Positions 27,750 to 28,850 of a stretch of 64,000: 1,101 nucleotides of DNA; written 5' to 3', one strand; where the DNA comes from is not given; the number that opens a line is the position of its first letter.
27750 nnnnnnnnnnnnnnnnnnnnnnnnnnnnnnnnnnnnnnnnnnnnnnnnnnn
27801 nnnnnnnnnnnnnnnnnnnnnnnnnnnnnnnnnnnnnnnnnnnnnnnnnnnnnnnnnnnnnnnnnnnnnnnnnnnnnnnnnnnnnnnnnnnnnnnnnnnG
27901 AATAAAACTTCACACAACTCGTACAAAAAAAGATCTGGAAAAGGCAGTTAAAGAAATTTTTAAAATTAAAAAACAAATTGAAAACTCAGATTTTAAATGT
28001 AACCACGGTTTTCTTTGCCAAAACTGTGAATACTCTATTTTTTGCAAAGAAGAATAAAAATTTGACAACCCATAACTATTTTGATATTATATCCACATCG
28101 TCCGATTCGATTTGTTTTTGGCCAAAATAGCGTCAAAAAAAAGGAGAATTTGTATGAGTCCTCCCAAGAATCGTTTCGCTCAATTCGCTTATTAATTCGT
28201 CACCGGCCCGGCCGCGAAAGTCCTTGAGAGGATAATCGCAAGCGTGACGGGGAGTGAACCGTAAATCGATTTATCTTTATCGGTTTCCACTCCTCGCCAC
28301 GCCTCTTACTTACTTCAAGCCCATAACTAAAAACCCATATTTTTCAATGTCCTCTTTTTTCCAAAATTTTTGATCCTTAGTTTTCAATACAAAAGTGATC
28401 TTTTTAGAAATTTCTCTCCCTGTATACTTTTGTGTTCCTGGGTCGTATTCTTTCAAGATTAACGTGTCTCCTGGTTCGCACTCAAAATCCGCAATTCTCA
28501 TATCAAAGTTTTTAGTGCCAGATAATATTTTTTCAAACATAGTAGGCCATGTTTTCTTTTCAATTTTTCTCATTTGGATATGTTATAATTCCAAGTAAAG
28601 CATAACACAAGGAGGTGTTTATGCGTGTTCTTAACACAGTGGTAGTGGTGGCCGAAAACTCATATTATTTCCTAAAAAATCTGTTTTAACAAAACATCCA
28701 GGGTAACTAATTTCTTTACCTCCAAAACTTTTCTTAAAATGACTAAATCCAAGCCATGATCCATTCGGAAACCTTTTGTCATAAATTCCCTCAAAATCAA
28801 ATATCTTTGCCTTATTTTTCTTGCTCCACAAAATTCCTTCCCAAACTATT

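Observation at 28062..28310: Promoter-driven, GC-rich structured RNA candidate in a gene-free convergent intergenic region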

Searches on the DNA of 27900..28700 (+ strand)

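Call 4: search_rna_families(source=window, start=27900, end=28700, threshold=evalue, max_evalue=10, show_alignments=3)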
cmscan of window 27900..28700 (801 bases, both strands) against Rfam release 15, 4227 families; matches with E-value up to 10: 7.
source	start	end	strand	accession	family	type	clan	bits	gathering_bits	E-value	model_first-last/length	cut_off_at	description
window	27992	28184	-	RF04088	MIR812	Gene; miRNA;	-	26.6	80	0.83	1-205/205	no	MIR812 microRNA precursor family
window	28009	28062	+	RF03697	mir-722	Gene; miRNA;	-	19.7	81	0.66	1-67/67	no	mir-722 microRNA precursor family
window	28381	28409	+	RF01351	CRISPR-DR42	Gene; CRISPR;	-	18.9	40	7.3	1-29/29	no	CRISPR RNA direct repeat element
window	28526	28688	-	RF02116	FAS-AS1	Gene; lncRNA;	-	17.9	55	9.7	1-171/171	no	FAS antisense RNA 1 conserved region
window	28466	28547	-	RF01193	snoR20a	Gene; snRNA; snoRNA; CD-box;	-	17.7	42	9.5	1-90/90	no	Small nucleolar RNA snoR20a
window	28243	28301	+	RF03380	mir-9441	Gene; miRNA;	-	16.4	91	3.1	1-68/68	no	mir-9441 microRNA precursor family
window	27942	28029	+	RF00314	snoZ182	Gene; snRNA; snoRNA; CD-box;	-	15.7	80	8.6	1-92/92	no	Small nucleolar RNA Z182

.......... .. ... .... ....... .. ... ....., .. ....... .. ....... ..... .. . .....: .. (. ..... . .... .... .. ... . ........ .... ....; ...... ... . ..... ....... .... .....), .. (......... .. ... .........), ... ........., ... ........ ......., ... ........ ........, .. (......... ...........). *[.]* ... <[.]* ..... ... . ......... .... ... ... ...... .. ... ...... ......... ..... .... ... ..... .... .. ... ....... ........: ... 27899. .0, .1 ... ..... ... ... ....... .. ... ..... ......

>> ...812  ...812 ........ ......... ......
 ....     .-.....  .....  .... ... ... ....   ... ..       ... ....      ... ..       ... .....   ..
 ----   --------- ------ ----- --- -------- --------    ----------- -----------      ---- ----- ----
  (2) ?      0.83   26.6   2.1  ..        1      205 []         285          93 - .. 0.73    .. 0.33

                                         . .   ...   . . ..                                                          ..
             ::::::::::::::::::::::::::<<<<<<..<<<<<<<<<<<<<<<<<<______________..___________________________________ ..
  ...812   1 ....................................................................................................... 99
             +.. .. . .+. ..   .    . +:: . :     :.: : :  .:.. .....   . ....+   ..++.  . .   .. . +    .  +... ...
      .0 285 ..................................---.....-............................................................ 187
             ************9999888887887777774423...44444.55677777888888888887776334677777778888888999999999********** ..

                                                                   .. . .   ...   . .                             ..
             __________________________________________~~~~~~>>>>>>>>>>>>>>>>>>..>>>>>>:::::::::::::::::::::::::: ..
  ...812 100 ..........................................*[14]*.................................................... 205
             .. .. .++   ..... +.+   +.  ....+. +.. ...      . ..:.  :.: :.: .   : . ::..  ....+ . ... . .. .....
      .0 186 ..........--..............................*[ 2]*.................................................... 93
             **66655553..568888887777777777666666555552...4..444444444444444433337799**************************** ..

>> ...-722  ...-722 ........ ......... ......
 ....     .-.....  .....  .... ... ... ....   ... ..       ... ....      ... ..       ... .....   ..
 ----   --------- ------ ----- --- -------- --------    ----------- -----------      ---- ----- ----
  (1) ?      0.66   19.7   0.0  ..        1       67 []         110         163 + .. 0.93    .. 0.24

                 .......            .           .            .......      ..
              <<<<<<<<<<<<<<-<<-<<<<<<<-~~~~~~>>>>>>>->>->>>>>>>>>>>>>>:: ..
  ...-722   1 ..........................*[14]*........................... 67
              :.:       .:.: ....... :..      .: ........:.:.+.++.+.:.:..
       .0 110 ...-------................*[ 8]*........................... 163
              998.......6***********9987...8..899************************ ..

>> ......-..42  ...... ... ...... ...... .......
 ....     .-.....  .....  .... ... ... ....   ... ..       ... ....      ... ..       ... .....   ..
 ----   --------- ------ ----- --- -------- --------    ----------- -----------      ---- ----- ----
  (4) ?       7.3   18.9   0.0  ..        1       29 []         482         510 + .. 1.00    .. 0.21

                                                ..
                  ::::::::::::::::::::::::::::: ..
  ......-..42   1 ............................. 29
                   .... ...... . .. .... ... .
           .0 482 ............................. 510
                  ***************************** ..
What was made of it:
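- On 6S RNA: There is no match to any Rfam family, 6S included (call 4).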

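Call 27: search_dna_similar(query=window:28058-28312:+, collection=phages, mode=distant, max_evalue=1)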
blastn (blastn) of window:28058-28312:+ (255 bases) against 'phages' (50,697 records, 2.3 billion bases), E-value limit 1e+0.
No match.

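Call 28: search_dna_similar(query=window:28058-28312:+, collection=plasmids, mode=distant, max_evalue=1)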
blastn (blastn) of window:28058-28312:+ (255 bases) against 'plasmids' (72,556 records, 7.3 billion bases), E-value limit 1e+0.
Records with a match: 1; places in all: 1; records where one place covers at least 80% of the query: 0.
Best place of each record, by identity: 80-90% 1.
By first word of the organism name: Parabacteroides 1.
By predicted mobility (MOB-suite, as given by PLSDB): non-mobilizable 1.
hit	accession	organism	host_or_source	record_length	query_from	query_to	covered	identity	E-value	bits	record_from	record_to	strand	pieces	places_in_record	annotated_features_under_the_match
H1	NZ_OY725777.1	Parabacteroides distasonis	-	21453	3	42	16%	82.5%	8e-1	42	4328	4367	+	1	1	hypothetical protein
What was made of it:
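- Tried and rejected: Nothing was found (calls 27, 28).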

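Call 74: build_rna_model(alignment_id=A6)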
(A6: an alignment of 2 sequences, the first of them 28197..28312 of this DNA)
Model R1 built from alignment A6 (2 sequences, 117 columns); structure: RNAalifold consensus.
model positions 117; base pairs 35; branch points 2; effective number of sequences 0.68; information 0.59 bits per position. Calibrated on 0.2 Mb of random sequence (short: E-values are rough).
structure used (alignment columns):
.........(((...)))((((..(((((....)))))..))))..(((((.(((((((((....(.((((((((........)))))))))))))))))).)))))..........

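Call 76: search_with_rna_model(model_id=R1, sources=[window, L001, L002, L003, L004, L005, L006, L007, L008, L009, L010, L011, L012, L013, L014, L015, L016, L017, L018, L019, L020, L021, L022, L023, L024, L025, L026, L027, L028, L029, L030, L031, L032, L033, L034, L038, L039, L040, L042, L043, L044, L045, L046, L047, L048, L049, L050, L051, L052, L053, L054, L055, L056, L057, L058, L059, L060, L061, L062, L063, L064, L065, L066, L067, L068, L069, L070, L074, L075, L079, L080, L084, L122, L123, L124, L125, L127, L128, L129], max_evalue=10)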
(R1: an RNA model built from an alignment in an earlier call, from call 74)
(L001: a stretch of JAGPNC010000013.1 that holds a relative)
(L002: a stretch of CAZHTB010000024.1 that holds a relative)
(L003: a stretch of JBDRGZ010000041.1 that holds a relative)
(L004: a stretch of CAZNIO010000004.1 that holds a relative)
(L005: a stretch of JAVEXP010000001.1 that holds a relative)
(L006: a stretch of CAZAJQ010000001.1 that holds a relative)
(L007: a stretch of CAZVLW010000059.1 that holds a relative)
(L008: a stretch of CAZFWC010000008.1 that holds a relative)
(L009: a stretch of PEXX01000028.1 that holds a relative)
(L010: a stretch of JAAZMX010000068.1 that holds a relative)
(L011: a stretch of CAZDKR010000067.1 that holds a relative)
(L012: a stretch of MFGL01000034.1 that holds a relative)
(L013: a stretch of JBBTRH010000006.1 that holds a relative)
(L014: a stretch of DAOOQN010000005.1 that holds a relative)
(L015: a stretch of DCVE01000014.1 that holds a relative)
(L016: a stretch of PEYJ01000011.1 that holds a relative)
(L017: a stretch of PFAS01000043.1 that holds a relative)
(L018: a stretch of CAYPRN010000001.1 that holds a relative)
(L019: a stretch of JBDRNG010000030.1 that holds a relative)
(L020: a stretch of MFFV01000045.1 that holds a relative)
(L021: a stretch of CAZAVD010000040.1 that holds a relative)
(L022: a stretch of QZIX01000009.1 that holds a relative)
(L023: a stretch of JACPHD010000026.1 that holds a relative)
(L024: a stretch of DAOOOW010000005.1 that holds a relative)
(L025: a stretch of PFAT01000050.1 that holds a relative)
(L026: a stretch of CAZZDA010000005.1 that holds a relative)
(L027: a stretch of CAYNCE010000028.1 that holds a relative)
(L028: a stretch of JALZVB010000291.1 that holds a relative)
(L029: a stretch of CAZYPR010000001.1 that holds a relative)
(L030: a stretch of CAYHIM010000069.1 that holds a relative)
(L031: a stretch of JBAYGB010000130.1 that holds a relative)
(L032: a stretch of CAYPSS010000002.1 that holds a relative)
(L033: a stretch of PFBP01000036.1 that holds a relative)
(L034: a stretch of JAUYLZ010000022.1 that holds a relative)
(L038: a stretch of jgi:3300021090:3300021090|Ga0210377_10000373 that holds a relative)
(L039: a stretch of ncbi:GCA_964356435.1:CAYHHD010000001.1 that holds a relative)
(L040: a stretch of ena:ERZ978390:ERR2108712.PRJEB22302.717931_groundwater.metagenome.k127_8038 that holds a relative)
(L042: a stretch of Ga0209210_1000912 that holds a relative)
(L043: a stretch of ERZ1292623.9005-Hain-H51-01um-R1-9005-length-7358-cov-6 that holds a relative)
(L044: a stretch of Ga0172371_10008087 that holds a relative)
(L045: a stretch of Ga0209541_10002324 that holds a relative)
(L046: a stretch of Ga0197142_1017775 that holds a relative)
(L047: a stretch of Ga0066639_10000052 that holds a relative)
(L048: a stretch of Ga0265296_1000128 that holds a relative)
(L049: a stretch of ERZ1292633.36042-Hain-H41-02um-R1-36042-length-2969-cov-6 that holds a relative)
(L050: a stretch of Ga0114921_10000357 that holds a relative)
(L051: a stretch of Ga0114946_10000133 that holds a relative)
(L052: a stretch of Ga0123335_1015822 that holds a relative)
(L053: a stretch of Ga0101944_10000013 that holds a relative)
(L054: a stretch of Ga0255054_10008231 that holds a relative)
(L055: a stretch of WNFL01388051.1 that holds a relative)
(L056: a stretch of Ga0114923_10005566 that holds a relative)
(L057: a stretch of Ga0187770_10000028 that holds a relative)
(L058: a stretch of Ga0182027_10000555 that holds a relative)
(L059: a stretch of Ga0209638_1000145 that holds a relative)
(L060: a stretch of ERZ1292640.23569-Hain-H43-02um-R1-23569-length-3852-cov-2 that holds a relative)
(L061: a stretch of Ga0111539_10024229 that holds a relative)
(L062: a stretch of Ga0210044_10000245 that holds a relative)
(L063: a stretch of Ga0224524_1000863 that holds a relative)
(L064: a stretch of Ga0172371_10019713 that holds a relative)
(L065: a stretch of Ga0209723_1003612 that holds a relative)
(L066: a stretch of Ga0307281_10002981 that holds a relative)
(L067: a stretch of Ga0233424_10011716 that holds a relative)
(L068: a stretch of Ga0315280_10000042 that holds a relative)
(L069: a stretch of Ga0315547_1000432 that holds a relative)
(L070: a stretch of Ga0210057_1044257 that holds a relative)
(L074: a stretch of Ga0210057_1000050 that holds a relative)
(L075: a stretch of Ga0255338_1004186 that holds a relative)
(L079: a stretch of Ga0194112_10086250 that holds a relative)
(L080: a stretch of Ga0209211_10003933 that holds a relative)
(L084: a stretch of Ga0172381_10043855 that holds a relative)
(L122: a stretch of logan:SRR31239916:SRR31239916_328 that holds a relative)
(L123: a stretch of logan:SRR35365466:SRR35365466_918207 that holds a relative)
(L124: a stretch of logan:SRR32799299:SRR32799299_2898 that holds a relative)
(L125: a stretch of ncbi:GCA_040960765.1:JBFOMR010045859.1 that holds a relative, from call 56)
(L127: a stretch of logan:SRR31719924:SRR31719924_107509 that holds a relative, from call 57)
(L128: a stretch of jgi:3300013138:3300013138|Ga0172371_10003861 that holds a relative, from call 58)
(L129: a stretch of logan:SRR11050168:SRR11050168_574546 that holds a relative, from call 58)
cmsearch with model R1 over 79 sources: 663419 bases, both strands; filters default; matches with E-value up to 10: 5.
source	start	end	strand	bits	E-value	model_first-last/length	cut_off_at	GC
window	28196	28312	+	149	5.5e-40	1-117/117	no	0.53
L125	2854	2970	-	148.2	9.7e-40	1-117/117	no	0.51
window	28232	28330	-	21.5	0.0027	1-117/117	no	0.45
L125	2836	2934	+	17.8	0.033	1-117/117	no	0.42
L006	7919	8019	+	13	0.78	1-117/117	no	0.48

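Call 81: search_rna_families(sources=[L125], threshold=evalue, max_evalue=5)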
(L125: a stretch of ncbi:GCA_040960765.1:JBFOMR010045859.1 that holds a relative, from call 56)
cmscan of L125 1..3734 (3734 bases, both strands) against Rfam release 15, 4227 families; matches with E-value up to 5: 5.
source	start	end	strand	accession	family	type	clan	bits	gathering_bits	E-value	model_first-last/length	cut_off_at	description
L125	585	670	-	RF02537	TarA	Gene; sRNA;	-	23.3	80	0.79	1-99/99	no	Vibrio ToxT activated RNA TarA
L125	3379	3414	-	RF01098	RF_site9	Cis-reg; frameshift_element;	-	21.3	70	1.5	1-50/50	no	Gag/pro ribosomal frameshift site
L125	2862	2926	+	RF04113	MIR1523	Gene; miRNA;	-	21.2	96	0.97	16-78/92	no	MIR1523 microRNA precursor family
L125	77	200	+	RF00618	U4atac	Gene; snRNA; splicing;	CL00007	20.5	53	1.9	1-132/132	no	U4atac minor spliceosomal RNA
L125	961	979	+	RF00180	REN-SRE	Cis-reg;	-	14.7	41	4.5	1-19/37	no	Renin stability regulatory element (REN-SRE)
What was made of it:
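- On Any Rfam 15 family (including SRP RNA, RNase P, 6S, tmRNA, riboswitches and ribozymes): With E<=10 on 27900-28700 and E<=5 on L125, only eukaryotic miRNA and snoRNA noise far below threshold appears (calls 4, 81).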

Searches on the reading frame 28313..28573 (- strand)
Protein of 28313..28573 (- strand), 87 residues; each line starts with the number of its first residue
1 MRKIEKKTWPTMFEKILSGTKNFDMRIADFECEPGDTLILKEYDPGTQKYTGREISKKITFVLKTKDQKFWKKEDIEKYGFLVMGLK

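Call 15: search_protein_families(library=pfam, proteins=[window:28313-28573:-], max_evalue=0.01)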
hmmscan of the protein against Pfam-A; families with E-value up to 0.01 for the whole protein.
window:28313-28573:- (87 aa): 1 family
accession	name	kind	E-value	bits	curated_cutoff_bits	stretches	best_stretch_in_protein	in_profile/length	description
PF12961.13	DUF3850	-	2.1e-17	63.5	22.9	1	4-68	2-66/77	Domain of unknown function (DUF3850)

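Call 17: find_encoding_contigs(protein=window:28313-28573:-, flank=3000, max_places=10)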
Protein window:28313-28573:- (87 aa): 3 contigs read that carry it; 3 places shown.
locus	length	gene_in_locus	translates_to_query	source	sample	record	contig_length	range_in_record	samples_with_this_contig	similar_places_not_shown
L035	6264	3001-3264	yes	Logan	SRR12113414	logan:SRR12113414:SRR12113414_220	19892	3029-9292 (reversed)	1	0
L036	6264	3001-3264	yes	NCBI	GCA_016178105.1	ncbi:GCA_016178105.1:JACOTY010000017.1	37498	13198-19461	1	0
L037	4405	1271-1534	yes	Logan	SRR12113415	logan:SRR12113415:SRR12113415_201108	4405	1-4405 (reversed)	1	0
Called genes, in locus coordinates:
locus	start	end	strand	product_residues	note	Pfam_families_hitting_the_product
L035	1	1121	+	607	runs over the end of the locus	PF00580:UvrD-helicase, PF13245:AAA_19, PF13604:AAA_30 (faint), PF13361:UvrD_C, PF13538:UvrD_C_2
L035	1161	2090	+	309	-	PF02388:FemAB, PF13480:Acetyltransf_6, PF02388:FemAB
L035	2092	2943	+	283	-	PF02388:FemAB (faint)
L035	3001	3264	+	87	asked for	PF12961:DUF3850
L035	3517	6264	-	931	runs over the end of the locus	PF00580:UvrD-helicase, PF01443:Viral_helicase1 (faint), PF13245:AAA_19, PF13604:AAA_30 (faint), PF13361:UvrD_C, PF13538:UvrD_C_2 (weak), PF12705:PDDEXK_1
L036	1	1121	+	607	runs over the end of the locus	PF00580:UvrD-helicase, PF13245:AAA_19, PF13604:AAA_30 (faint), PF13361:UvrD_C, PF13538:UvrD_C_2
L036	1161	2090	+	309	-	PF02388:FemAB, PF13480:Acetyltransf_6, PF02388:FemAB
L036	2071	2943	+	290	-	PF02388:FemAB (faint)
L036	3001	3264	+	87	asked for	PF12961:DUF3850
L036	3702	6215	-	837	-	PF00580:UvrD-helicase, PF01443:Viral_helicase1 (faint), PF13245:AAA_19, PF13604:AAA_30 (faint), PF21445:ADDB_N (weak), PF13361:UvrD_C, PF13538:UvrD_C_2 (weak), PF12705:PDDEXK_1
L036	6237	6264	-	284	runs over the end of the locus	PF02646:RmuC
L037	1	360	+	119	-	?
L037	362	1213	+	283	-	PF02388:FemAB (faint)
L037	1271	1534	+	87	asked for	PF12961:DUF3850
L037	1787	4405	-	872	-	?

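Call 55: find_homologous_proteins(query=window:28313-28573:-, max_evalue=1e-8)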
Query window:28313-28573:- (87 aa): 163 proteins with E <= 1e-8 among 164 candidates; the best 120 are listed.
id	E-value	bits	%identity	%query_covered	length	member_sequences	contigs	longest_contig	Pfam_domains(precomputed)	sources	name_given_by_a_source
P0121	1.2e-51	190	100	100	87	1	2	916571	PF12961.14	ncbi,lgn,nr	ncbi:DUF3850 domain-containing protein [Candidatus Woesebacteria bacterium]|nr:DUF3850 domain-contai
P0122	9.5e-46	171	91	100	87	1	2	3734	PF12961.14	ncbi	-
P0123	2.8e-38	147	76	100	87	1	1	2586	PF12961.14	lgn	-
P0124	2.9e-35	138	71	98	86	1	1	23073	PF12961.14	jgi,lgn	-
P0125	3.9e-35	137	69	98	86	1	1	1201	PF12961.14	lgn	-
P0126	7.2e-35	136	66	100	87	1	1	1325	PF12961.14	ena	-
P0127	7.3e-35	136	64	100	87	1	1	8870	PF12961.14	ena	-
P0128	9.8e-35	136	64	100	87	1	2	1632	PF12961.14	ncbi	-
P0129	1.5e-34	135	64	100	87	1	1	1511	PF12961.14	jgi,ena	-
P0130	1.1e-33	133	71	98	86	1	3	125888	PF12961.14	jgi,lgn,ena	-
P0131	2.5e-33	132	62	100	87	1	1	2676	PF12961.14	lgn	-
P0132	3.0e-33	131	63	100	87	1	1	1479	PF12961.14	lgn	-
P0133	3.9e-33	131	66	100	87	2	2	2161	PF12961.14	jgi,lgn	jgi:hypothetical protein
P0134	4.2e-33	131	69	100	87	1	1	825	PF12961.14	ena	-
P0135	6.3e-33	130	67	95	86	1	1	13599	PF12961.14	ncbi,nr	ncbi:MAG: DUF3850 domain-containing protein [Candidatus Aenigmarchaeota archaeon]|nr:DUF3850 domain-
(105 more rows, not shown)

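Call 56: find_encoding_contigs(protein=P0122, flank=3000, max_places=4)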
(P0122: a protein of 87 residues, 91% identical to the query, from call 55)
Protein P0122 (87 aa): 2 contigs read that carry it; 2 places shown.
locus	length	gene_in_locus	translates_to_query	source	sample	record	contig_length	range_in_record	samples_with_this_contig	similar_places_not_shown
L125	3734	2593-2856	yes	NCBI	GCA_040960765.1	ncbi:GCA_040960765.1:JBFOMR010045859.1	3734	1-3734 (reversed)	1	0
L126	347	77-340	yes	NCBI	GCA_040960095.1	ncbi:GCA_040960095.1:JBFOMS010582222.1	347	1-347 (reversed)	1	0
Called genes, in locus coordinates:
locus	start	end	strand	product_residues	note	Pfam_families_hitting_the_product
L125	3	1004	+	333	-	?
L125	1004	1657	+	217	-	-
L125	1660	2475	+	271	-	-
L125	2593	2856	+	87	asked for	PF12961:DUF3850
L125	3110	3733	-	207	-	?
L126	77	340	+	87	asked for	PF12961:DUF3850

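Call 57: find_encoding_contigs(protein=P0123, flank=3000, max_places=4)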
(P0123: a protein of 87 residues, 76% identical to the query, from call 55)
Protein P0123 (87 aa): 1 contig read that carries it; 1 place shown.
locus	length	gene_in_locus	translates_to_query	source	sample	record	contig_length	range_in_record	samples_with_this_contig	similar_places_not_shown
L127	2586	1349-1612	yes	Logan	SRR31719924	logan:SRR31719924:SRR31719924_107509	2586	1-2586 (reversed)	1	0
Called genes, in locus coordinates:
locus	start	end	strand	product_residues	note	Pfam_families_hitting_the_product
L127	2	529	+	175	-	?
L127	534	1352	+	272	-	PF02388:FemAB (faint)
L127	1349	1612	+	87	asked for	PF12961:DUF3850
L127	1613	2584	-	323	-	?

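Call 58: find_encoding_contigs(protein=P0124, flank=3000, max_places=4)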
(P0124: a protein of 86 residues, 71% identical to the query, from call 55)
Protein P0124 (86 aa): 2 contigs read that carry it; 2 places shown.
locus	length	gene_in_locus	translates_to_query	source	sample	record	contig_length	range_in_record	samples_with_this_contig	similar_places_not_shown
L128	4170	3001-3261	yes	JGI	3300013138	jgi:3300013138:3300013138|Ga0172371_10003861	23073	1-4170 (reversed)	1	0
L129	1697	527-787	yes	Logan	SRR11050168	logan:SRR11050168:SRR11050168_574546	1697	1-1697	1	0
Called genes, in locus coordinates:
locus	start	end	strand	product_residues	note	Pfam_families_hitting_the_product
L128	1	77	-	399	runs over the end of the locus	PF02163:Peptidase_M50, PF00595:PDZ (weak), PF13180:PDZ_2, PF17820:PDZ_6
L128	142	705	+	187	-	PF04011:LemA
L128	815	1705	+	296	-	PF14150:YesK (faint), PF01435:Peptidase_M48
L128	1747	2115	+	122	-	-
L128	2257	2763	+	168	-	PF01797:Y1_Tnp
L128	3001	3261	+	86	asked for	PF12961:DUF3850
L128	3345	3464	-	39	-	-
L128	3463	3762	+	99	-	-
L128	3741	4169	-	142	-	?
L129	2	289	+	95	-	?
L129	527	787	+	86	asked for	PF12961:DUF3850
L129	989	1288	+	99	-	-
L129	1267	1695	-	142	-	?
